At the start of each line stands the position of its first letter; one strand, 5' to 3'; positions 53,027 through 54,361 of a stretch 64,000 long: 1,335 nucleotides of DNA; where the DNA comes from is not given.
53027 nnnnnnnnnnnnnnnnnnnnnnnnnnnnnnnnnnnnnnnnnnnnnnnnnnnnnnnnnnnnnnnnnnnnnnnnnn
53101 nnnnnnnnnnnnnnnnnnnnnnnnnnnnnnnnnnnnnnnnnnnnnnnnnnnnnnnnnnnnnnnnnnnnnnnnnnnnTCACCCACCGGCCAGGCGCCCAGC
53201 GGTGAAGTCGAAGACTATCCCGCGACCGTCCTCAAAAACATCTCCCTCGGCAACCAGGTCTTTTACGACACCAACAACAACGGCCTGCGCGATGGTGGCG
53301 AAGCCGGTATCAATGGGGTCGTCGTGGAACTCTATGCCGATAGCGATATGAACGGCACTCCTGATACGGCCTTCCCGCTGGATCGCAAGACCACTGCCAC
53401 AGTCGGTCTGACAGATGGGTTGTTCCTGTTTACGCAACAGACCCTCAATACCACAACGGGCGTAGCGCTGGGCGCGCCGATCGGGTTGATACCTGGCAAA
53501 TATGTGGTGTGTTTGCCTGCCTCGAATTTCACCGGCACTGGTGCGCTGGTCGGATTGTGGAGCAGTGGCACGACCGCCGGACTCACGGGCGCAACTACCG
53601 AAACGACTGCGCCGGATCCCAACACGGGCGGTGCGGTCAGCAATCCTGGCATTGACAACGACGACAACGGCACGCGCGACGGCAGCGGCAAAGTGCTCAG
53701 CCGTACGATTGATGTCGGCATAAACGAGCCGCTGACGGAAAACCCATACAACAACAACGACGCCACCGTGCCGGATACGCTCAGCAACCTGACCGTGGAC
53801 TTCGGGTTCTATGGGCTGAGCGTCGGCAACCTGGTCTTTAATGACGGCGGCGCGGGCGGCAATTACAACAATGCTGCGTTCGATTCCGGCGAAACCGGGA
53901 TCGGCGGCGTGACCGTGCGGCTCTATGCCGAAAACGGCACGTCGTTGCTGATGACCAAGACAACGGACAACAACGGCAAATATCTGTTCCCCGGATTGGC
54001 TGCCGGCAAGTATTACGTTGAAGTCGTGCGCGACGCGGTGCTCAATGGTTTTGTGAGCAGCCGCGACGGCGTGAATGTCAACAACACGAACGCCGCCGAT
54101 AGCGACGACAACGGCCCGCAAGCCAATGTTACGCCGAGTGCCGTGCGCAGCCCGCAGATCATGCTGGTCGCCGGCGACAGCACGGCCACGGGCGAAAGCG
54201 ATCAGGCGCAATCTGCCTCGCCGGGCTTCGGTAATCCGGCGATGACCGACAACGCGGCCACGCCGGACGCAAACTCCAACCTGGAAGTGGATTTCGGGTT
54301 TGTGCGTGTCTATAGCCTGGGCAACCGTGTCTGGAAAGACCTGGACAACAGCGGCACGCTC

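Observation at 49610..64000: Largest gene in the window (at least 4797 codons) is missing from the ORF track; the long minus-strand ORFs listed there are antisense artefacts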

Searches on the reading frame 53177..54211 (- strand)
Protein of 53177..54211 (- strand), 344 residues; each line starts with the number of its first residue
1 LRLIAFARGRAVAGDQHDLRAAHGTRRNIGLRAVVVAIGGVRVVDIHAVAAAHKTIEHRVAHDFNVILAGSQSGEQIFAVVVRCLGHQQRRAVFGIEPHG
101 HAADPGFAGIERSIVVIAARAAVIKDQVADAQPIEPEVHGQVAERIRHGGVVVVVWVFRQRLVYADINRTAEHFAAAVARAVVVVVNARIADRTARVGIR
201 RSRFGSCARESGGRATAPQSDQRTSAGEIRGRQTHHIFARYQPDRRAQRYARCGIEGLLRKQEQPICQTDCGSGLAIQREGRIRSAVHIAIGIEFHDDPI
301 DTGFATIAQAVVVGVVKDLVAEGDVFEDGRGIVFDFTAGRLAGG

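Call 21: search_protein_families(library=pfam, proteins=[window:53177-54211:-], max_evalue=0.01)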
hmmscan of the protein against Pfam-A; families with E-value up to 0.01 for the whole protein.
window:53177-54211:- (344 aa): 0 families
